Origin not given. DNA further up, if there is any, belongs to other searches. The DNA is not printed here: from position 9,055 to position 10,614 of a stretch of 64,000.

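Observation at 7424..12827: ATPase-less sugar-type ABC importer clustered with a nucleoside-hydrolase-like gene and methylthioribose kinase: possible thio-sugar/nucleoside sulfur-salvage module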

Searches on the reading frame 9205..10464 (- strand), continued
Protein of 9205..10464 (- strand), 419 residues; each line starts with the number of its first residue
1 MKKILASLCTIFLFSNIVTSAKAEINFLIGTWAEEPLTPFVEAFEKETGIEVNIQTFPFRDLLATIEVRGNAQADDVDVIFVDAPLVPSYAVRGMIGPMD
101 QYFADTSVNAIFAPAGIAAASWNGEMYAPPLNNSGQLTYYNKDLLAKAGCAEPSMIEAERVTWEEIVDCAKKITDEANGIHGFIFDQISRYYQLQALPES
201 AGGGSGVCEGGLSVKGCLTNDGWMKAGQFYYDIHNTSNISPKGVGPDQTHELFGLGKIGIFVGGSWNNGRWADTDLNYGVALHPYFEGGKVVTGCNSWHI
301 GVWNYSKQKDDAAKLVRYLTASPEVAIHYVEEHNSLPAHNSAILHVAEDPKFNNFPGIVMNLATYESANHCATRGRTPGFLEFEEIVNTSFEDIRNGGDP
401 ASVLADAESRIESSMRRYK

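Call 86: search_protein_families(library=pfam, proteins=[L068:715-1689:-, L068:1677-2948:+, L068:3420-4178:+, L068:14665-15675:-, L068:15948-16703:+, L068:16892-18034:-, L068:19086-20069:+, L068:20080-21054:-, L029:18300-19337:+, L034:16682-17650:+], max_evalue=0.00001)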
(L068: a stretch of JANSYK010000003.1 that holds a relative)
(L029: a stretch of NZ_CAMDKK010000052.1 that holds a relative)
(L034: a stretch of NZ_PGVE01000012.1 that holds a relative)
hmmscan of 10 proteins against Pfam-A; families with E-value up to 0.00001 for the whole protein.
L068:715-1689:- (324 aa): 3 families
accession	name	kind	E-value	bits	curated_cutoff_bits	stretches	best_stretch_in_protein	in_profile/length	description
PF12833.13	HTH_18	-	2.9e-23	82.4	33.6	1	243-320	2-79/80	Helix-turn-helix domain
PF00165.29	HTH_AraC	-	3.9e-22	78.3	26.6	2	282-320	2-42/42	Bacterial regulatory helix-turn-helix proteins, AraC family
PF02311.25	AraC_binding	-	1.5e-10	41.4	21.1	1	89-190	20-120/135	AraC-like ligand binding domain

L068:1677-2948:+ (423 aa): 1 family
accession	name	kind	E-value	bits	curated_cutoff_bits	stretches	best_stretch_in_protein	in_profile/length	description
PF00067.27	p450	-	6.9e-28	98.1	22.8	1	293-403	323-443/462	Cytochrome P450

L068:3420-4178:+ (252 aa): 3 families
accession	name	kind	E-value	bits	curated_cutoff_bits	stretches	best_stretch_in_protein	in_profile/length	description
PF13561.12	adh_short_C2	-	1.4e-51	175.8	27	1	22-250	3-234/236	Enoyl-(Acyl carrier protein) reductase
PF00106.31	adh_short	-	5.5e-45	153.7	26.6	1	14-202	1-192/195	short chain dehydrogenase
PF08659.16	KR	-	7.4e-06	26.4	22.6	0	16-113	3-107/180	KR domain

L068:14665-15675:- (336 aa): 1 family
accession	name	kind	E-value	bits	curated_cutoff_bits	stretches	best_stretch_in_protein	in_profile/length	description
PF06089.17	Asparaginase_II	-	7.3e-109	364.1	25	1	8-329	1-321/322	L-asparaginase II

L068:15948-16703:+ (251 aa): 0 families

L068:16892-18034:- (380 aa): 8 families
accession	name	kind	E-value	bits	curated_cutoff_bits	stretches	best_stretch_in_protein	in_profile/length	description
PF01370.27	Epimerase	-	1.3e-57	195.4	20.9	1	55-304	1-240/240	NAD dependent epimerase/dehydratase family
PF16363.11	GDP_Man_Dehyd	-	4.2e-47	161.6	27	1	56-358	1-323/332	GDP-mannose 4,6 dehydratase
PF01073.25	3Beta_HSD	-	5.3e-15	55.6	22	1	56-294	1-234/280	3-beta hydroxysteroid dehydrogenase/isomerase family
PF02719.21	Polysacc_synt_2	-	1.2e-12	48.1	20.2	1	55-226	1-174/293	Polysaccharide biosynthesis protein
PF04321.23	RmlD_sub_bind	-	3.5e-11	43.1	27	1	53-205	1-137/287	RmlD substrate binding domain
PF13460.12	NAD_binding_10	-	6e-10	39.7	27.2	1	59-187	1-117/184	NAD(P)H-binding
PF07993.18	NAD_binding_4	-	1.1e-07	31.8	20.1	0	57-252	1-235/258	Male sterility protein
PF05368.20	NmrA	-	5.7e-07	29.9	27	1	54-170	4-108/298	NmrA-like family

L068:19086-20069:+ (327 aa): 6 families
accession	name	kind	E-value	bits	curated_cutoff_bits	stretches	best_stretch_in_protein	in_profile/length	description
PF07991.19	KARI_N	-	1.2e-55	188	20.6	1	15-177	2-165/165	Acetohydroxy acid isomeroreductase, NADPH-binding domain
PF01450.25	KARI_C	-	3.2e-22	79.8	29.1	1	183-320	1-138/144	Ketol-acid reductoisomerase, C-terminal domain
PF03807.23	F420_oxidored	-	2.3e-09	38.2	21.6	1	19-92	1-79/94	NADP oxidoreductase coenzyme F420-dependent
PF02826.25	2-Hacid_dh_C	-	7.2e-08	32.5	25.1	1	9-81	28-100/178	D-isomer specific 2-hydroxyacid dehydrogenase, NAD binding domain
PF00670.27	AdoHcyase_NAD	-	1.1e-06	29.2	27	1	14-78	20-84/162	S-adenosyl-L-homocysteine hydrolase, NAD binding domain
PF03446.21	NAD_binding_2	-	4.4e-06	27.2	21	0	19-107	1-93/161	NAD binding domain of 6-phosphogluconate dehydrogenase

L068:20080-21054:- (324 aa): 4 families
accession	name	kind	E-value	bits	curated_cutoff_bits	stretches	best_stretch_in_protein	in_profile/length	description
PF22691.2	Thiolase_C_1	-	9e-33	113.5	28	1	187-322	10-144/144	Thiolase C-terminal domain-like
PF00108.29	Thiolase_N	-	2.9e-14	53.5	26.4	1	12-160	77-257/260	Thiolase, N-terminal domain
PF02803.24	Thiolase_C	-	3.6e-10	40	27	1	183-304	10-113/123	Thiolase, C-terminal domain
PF08545.16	ACP_syn_III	-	6.8e-08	32.7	24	0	16-52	3-39/80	3-Oxoacyl-[acyl-carrier-protein (ACP)] synthase III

L029:18300-19337:+ (345 aa): 2 families
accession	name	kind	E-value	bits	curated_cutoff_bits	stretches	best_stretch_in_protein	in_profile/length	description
PF02800.25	Gp_dh_C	-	1.2e-62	210.6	24.4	1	169-326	1-158/158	Glyceraldehyde 3-phosphate dehydrogenase, C-terminal domain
PF00044.30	Gp_dh_N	-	7.8e-38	129.3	31.7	1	17-116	2-100/101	Glyceraldehyde 3-phosphate dehydrogenase, NAD binding domain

L034:16682-17650:+ (322 aa): 3 families
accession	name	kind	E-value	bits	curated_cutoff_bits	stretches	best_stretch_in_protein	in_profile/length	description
PF00107.32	ADH_zinc_N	-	4.5e-15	56.2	31.8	1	147-259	3-110/129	Zinc-binding dehydrogenase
PF08240.17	ADH_N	-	3.9e-13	50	23.5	1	27-108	1-104/104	Alcohol dehydrogenase GroES-like domain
PF16912.11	Glu_dehyd_C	-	5.9e-07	29.6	34.9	1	137-309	33-203/211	Glucose dehydrogenase C-terminus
